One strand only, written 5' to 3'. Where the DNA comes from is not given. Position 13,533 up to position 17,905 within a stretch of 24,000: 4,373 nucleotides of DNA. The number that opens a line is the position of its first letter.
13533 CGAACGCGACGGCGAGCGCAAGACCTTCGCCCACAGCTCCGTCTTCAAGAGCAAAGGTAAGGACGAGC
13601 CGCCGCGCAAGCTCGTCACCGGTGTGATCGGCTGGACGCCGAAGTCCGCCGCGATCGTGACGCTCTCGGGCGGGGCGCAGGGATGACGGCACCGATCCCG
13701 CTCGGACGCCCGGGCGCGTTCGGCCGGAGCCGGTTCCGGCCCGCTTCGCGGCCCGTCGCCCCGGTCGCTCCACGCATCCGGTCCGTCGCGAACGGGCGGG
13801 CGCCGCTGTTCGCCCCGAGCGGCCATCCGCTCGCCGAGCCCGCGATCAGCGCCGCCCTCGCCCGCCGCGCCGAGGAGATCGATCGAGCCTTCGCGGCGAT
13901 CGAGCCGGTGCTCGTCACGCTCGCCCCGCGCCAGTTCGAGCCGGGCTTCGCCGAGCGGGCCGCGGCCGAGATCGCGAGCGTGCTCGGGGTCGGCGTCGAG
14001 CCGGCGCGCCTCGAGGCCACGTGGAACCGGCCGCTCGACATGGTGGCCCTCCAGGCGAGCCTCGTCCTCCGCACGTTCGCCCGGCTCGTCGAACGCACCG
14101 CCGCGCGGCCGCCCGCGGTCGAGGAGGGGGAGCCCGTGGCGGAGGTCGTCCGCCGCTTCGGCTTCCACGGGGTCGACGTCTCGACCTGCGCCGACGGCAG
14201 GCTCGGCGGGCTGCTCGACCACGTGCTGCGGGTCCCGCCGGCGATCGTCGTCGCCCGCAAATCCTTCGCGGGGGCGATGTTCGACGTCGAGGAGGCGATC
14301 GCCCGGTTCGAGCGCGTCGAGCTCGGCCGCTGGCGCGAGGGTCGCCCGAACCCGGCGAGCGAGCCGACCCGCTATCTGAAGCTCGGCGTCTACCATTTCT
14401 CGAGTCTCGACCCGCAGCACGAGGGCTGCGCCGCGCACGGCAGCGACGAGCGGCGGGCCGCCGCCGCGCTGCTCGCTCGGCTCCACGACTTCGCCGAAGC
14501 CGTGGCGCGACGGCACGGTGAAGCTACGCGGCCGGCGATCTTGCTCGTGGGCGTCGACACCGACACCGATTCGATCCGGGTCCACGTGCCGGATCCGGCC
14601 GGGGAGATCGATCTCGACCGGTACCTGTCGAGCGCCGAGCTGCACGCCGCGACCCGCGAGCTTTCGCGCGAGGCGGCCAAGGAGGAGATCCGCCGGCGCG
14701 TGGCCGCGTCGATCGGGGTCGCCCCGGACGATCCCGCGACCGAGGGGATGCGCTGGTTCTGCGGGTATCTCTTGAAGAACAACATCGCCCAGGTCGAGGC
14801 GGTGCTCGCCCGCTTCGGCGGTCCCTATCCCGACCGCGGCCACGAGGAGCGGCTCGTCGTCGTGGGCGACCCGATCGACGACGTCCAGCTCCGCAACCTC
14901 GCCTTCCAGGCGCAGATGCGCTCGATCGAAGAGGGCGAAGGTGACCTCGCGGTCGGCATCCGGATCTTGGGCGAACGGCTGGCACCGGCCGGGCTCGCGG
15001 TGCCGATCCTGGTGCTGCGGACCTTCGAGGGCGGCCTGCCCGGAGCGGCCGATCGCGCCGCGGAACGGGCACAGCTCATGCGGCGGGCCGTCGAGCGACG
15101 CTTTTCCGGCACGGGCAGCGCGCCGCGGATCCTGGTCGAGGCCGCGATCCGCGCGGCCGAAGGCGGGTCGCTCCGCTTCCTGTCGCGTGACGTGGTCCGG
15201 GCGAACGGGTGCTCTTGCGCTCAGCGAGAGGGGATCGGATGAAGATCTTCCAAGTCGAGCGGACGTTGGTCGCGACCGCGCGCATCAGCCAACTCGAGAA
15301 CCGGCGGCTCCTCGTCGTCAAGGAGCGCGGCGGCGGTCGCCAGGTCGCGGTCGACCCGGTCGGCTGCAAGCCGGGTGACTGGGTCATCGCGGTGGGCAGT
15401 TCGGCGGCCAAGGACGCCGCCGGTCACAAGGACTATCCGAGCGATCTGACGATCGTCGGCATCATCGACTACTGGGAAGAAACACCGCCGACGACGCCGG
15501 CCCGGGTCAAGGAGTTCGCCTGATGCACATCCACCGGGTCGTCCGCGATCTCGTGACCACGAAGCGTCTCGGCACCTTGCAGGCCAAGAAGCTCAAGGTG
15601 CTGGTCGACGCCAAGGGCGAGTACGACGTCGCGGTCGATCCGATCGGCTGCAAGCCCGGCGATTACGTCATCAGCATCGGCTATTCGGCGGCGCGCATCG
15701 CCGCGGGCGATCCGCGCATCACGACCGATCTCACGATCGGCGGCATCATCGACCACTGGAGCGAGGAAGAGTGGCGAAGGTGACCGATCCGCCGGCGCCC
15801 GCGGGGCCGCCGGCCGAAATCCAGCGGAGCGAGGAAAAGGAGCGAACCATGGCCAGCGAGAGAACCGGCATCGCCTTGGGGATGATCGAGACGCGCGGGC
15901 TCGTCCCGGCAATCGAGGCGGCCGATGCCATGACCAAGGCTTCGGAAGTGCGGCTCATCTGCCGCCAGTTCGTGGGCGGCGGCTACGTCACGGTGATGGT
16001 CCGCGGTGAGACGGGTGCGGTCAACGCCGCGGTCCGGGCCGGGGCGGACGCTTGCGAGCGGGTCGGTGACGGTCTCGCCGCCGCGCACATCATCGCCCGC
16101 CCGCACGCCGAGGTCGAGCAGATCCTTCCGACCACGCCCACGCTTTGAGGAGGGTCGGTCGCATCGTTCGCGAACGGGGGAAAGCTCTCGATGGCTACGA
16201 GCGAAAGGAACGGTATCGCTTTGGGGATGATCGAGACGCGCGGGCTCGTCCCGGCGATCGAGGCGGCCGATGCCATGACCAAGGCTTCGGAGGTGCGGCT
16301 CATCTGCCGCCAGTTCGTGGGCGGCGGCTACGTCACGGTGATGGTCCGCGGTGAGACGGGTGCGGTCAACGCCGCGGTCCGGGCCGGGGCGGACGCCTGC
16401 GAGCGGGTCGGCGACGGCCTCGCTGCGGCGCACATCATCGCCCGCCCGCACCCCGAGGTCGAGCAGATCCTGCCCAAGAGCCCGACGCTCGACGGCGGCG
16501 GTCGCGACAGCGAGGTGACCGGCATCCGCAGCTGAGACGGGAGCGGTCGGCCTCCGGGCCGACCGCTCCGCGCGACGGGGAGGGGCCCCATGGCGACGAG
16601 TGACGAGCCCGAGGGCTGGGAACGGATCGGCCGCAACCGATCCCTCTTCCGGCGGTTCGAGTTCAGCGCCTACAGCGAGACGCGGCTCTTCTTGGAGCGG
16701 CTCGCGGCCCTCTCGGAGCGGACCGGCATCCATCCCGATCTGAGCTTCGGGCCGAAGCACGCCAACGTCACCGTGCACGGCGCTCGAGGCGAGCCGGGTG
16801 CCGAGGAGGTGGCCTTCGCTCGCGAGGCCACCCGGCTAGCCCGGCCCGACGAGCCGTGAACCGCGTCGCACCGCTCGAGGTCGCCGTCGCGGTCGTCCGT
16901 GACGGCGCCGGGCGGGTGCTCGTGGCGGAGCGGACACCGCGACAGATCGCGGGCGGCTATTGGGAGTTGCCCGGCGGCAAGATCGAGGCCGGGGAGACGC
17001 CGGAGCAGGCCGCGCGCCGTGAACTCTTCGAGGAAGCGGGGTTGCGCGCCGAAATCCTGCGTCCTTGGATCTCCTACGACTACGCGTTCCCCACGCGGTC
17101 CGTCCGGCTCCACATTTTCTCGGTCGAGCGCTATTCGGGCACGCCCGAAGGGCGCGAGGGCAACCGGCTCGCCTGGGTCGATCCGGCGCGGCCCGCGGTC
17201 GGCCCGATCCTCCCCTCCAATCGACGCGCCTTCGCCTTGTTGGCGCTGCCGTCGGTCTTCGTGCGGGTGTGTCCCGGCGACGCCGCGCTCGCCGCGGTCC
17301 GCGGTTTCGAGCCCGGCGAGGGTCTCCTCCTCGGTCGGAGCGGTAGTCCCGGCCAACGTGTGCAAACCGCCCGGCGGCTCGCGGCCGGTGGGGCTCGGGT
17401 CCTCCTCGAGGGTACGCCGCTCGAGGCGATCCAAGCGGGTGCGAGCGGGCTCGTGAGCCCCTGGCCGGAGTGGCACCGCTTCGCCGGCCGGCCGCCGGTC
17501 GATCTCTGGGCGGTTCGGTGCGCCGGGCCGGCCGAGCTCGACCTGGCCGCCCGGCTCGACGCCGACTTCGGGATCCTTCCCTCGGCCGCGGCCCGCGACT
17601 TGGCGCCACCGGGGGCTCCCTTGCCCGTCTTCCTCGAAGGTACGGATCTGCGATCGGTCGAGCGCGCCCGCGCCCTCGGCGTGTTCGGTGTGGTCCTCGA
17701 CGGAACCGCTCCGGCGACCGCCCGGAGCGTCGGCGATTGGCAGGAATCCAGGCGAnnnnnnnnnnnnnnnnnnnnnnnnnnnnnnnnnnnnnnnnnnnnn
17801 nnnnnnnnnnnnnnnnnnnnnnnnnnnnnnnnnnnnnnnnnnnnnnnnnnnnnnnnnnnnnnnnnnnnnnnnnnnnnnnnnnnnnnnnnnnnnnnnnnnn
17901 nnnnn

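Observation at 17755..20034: SulP transporter closing the carboxysome operon carries an unrecognised extension of about 200 aa beyond its STAS domain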

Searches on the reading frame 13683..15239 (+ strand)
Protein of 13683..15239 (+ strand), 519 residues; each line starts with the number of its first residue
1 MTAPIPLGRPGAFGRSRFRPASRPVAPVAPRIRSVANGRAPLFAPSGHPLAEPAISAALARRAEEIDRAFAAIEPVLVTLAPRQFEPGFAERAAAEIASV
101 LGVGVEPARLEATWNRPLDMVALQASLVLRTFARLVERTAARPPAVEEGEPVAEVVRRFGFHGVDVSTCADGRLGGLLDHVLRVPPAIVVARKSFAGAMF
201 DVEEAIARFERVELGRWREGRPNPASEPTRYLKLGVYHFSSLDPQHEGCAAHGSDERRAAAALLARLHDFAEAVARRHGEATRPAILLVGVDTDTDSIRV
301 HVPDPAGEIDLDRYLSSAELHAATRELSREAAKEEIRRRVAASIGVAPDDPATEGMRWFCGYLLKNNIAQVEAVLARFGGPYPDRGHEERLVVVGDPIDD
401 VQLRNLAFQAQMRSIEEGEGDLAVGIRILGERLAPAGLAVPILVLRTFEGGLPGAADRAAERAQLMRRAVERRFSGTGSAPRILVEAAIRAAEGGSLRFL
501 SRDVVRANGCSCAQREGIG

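Call 11: search_protein_families(library=pfam, proteins=[window:13683-15239:+], max_evalue=0.001)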
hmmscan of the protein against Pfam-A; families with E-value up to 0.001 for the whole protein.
window:13683-15239:+ (519 aa): 3 families
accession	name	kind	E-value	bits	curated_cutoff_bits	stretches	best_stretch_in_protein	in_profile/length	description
PF20686.2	CsoSCA_cat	-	4.6e-90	301.7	21.5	1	155-387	5-236/236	Carboxysome Shell Carbonic Anhydrase, catalytic domain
PF08936.15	CsoSCA_C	-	3.2e-24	85.4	26.1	1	388-494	1-107/118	Carboxysome Shell Carbonic Anhydrase, C-terminal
PF20687.2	CsoSCA_N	-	1.4e-15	57.7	27.5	1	48-138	1-91/93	Carboxysome Shell Carbonic Anhydrase, N-terminal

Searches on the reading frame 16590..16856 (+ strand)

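Call 4: search_protein_families(library=pfam, proteins=[window:16590-16856:+], max_evalue=1)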
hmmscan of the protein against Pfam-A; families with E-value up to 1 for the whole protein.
window:16590-16856:+ (89 aa): 2 families
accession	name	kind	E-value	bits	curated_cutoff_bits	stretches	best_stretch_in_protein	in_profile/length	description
PF01329.24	Pterin_4a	-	4.2e-07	30.4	26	1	8-62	16-69/91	Pterin 4 alpha carbinolamine dehydratase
PF12651.13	RHH_3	-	0.14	12.6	21.6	1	35-48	14-27/44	Ribbon-helix-helix domain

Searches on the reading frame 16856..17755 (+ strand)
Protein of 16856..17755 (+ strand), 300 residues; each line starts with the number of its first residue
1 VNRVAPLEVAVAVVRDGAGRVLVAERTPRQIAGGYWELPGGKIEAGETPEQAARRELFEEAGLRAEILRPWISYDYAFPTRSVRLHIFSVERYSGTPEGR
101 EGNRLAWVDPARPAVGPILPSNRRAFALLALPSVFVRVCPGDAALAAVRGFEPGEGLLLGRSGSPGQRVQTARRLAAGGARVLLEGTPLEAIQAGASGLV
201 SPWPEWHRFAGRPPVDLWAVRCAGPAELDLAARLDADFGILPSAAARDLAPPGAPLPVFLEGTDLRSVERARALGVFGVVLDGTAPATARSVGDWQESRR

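Call 4: search_protein_families(library=pfam, proteins=[window:16856-17755:+], max_evalue=1)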
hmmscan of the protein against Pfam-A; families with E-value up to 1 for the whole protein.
window:16856-17755:+ (300 aa): 2 families
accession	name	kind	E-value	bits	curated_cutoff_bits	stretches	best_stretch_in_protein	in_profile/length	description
PF00293.34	NUDIX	-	7.4e-23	81.5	21.1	1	9-124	5-129/134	NUDIX domain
PF14815.12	NUDIX_4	-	1.5e-18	67.1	35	1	10-124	1-109/113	NUDIX domain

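Call 6: search_protein_families(library=ncbifam, proteins=[window:16856-17755:+], max_evalue=1)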
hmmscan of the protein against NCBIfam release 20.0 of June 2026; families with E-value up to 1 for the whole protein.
window:16856-17755:+ (300 aa): 27 families (the best 25 are shown)
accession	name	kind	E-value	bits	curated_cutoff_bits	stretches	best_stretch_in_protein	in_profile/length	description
NF006530.0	PRK08999.1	equivalog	6.1e-45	153.6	245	1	7-243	6-255/315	Nudix family hydrolase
NF008044.0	PRK10776.1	equivalog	1.8e-26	92.5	148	1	7-112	4-109/130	8-oxo-dGTP diphosphatase MutT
TIGR00586.1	mutt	equivalog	4.2e-23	81.8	97.9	1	7-110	5-108/129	8-oxo-dGTP diphosphatase MutT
NF007834.0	PRK10546.1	equivalog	2.6e-20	72.6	156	1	8-120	5-116/135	pyrimidine (deoxy)nucleoside triphosphate diphosphatase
NF001938.0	PRK00714.1-5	equivalog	2.9e-09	36.5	116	1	14-83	20-96/172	RNA pyrophosphohydrolase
NF041652.1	Nud_hyd_Dein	equivalog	3.9e-09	36.9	200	1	11-69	17-78/152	Nudix hydrolase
NF001934.0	PRK00714.1-1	equivalog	1.7e-07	30.8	241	1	13-84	14-85/176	RNA pyrophosphohydrolase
TIGR02705.1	nudix_YtkD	equivalog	2.1e-07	30.6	154.4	1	36-69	47-80/156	RNA deprotection pyrophosphohydrolase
NF008003.0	PRK10729.1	equivalog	6.8e-07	28.8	248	1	37-102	93-158/210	ADP-ribose diphosphatase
NF052459.1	OxoGTPPhMutT1Mycb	equivalog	8.8e-07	28.3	475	1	35-109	30-105/292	8-oxo-(d)GTP phosphatase MutT1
NF001299.0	PRK00241.1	equivalog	1.3e-06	28.1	158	1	11-80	139-205/263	NAD(+) diphosphatase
NF001937.0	PRK00714.1-4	equivalog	1.7e-06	27.8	139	1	9-85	11-86/161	RNA pyrophosphohydrolase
NF001935.0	PRK00714.1-2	equivalog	1.7e-06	27.6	259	1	30-68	27-65/183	RNA pyrophosphohydrolase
NF001936.0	PRK00714.1-3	equivalog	5.2e-06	26.4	118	1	20-77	24-82/155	RNA pyrophosphohydrolase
NF011963.0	PRK15434.1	subfamily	6.8e-06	25.9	146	1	3-67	13-76/159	GDP-mannose mannosyl hydrolase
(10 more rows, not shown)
